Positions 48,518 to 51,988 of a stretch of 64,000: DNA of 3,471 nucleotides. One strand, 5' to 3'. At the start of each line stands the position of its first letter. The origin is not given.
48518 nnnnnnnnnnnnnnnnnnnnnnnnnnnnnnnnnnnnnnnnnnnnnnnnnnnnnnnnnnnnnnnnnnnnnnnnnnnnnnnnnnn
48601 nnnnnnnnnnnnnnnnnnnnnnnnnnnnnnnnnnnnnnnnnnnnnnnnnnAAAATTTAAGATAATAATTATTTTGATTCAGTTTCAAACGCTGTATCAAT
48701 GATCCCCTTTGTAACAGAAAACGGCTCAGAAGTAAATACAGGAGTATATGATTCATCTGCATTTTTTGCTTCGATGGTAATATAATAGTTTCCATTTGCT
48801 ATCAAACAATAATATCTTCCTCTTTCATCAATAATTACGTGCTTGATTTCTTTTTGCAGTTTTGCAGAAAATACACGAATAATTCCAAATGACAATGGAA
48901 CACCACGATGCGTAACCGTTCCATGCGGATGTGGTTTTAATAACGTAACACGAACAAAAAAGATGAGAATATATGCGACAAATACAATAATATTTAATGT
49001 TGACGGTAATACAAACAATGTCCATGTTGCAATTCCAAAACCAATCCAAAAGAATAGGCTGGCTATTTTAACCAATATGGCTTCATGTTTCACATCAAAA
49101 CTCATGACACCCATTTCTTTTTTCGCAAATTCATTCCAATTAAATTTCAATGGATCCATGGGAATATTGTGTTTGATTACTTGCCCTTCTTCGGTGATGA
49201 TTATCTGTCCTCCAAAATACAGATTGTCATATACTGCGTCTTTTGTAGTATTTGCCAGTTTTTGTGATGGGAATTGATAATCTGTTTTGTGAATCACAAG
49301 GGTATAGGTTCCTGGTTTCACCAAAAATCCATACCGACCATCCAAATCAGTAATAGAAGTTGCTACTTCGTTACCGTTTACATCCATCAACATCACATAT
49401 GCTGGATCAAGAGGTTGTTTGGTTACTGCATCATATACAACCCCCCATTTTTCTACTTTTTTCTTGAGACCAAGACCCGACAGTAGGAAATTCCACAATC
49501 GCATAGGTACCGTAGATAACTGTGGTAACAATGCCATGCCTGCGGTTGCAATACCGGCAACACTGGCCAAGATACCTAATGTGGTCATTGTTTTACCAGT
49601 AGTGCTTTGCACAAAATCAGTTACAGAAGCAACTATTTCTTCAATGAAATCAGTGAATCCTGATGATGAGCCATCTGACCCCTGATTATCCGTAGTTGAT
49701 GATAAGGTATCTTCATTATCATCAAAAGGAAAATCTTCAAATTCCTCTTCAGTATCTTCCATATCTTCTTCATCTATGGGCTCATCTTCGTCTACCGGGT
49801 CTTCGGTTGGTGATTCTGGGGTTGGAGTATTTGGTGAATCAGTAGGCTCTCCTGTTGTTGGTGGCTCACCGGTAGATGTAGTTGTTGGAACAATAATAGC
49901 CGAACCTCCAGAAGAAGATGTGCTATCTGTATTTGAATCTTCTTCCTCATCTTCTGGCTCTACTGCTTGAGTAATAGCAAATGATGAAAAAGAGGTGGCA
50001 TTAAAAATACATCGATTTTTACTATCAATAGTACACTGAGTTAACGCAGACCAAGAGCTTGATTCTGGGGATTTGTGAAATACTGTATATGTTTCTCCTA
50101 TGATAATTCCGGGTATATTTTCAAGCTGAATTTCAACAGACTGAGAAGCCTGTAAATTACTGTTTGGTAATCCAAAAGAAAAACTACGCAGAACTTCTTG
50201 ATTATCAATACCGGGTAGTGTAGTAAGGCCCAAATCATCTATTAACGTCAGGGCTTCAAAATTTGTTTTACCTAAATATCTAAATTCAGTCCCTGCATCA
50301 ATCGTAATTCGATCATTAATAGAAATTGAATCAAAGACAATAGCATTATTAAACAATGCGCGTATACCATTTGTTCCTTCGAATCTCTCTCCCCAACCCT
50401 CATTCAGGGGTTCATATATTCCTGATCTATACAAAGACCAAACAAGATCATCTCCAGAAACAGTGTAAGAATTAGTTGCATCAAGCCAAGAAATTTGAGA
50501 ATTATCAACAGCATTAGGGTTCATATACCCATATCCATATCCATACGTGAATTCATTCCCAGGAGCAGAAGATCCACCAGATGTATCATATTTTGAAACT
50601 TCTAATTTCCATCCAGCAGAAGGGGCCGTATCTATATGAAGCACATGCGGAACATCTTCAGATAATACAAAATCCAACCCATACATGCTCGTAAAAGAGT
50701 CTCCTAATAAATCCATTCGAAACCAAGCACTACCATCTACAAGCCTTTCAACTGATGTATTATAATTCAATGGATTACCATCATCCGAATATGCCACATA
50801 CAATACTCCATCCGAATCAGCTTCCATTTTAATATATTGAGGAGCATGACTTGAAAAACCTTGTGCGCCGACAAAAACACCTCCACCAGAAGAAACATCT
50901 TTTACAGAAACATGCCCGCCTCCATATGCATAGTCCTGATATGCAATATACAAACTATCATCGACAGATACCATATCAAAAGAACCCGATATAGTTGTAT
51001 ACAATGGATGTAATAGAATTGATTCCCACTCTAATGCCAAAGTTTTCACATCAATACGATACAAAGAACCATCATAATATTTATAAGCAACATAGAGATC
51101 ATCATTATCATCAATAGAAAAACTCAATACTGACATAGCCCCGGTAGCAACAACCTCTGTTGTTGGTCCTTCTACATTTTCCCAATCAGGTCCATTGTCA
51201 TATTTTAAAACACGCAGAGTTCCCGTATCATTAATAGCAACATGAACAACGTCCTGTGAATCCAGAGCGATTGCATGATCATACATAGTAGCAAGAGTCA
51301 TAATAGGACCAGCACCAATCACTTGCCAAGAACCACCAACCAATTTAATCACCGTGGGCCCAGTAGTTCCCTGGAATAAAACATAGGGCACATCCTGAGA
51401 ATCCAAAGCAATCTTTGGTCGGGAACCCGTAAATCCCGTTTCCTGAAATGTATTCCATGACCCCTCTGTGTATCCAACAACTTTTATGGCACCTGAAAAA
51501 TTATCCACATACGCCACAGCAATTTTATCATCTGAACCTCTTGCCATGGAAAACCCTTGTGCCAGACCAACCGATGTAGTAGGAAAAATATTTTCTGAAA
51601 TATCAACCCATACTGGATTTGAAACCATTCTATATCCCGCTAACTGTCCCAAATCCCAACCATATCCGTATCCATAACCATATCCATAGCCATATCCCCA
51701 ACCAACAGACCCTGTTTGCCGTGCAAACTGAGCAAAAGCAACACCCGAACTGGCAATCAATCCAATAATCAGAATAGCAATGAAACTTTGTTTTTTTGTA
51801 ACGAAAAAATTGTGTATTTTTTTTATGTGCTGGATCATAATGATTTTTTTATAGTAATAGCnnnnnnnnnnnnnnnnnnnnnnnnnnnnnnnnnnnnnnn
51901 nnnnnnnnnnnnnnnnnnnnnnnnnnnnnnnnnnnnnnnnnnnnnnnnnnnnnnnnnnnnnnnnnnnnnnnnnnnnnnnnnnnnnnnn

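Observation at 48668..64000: Two paralogous divergent gene pairs, each a GY-repeat giant surface protein with a GT39 glycosyltransferase, flank the sulfated-glycan locus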

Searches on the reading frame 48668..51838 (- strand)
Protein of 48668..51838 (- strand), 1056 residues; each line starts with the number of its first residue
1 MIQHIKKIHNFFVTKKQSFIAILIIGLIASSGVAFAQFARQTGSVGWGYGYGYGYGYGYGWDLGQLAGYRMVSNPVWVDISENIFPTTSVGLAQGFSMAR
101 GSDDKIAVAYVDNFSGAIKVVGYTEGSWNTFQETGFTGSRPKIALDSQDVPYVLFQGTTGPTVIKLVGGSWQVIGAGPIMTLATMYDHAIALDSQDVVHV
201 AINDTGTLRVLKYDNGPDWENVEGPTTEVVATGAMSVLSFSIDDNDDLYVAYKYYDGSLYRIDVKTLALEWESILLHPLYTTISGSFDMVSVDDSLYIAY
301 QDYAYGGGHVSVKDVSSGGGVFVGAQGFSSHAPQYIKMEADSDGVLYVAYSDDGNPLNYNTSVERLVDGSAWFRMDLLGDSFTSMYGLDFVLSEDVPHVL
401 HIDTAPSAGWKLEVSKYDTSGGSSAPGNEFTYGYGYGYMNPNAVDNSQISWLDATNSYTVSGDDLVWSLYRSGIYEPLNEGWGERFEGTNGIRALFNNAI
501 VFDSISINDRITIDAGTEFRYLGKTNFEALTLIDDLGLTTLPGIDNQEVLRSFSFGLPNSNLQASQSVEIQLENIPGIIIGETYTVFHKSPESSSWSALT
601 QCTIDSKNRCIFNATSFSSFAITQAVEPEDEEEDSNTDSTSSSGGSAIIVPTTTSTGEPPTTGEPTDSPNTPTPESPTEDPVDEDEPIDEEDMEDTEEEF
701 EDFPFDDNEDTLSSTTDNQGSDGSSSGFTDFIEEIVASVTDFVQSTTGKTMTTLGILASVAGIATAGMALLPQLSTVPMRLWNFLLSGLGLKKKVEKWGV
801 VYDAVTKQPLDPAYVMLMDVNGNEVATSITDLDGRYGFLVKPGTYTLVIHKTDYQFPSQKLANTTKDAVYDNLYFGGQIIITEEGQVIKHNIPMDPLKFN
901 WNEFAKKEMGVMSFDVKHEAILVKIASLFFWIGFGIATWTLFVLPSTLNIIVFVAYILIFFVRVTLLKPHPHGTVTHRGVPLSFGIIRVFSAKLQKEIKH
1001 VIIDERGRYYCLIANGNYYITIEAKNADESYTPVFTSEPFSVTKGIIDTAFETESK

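Call 7: search_protein_families(library=pfam, proteins=[window:48668-51838:-], max_evalue=0.01)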
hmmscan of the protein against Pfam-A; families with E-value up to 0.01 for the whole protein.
window:48668-51838:- (1056 aa): 5 families
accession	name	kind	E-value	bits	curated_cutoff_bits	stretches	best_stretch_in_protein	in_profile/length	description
PF13620.12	CarboxypepD_reg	-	7.8e-11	42.6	32.3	1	799-857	4-62/82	Carboxypeptidase regulatory-like domain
PF13715.12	CarbopepD_reg_2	-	0.00011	22.6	32.2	1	799-863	3-64/88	CarboxypepD_reg-like domain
PF17210.9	SdrD_B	-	0.00014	22.5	29.7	1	809-863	23-79/112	SdrD B-like domain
PF07210.18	DUF1416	-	0.0012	19.1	23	1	799-848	24-71/97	Protein of unknown function (DUF1416)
PF23194.1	NOMO_5th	-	0.0058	17.5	27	0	813-850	19-57/89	NOMO fifth transthyretin-like domain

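Call 24: search_protein_families(library=ncbifam, proteins=[window:48668-51838:-], max_evalue=0.01)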
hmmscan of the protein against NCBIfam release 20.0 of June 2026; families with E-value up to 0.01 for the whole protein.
window:48668-51838:- (1056 aa): 0 families

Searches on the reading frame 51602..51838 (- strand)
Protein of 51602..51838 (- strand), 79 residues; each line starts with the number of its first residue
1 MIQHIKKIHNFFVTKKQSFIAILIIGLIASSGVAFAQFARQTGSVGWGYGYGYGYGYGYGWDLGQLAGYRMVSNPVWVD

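Call 69: find_homologous_proteins(query=window:51602-51838:-, max_evalue=0.001)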
Query seq(79 aa) (79 aa): 3 proteins with E <= 0.001 among 712 candidates.
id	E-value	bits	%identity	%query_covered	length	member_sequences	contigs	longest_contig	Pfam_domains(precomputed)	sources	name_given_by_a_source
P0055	1.8e-8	52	55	70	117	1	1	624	-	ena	-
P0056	1.8e-5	42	83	23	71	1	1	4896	-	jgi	-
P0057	3.0e-4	38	44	56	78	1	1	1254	PF11752.15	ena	-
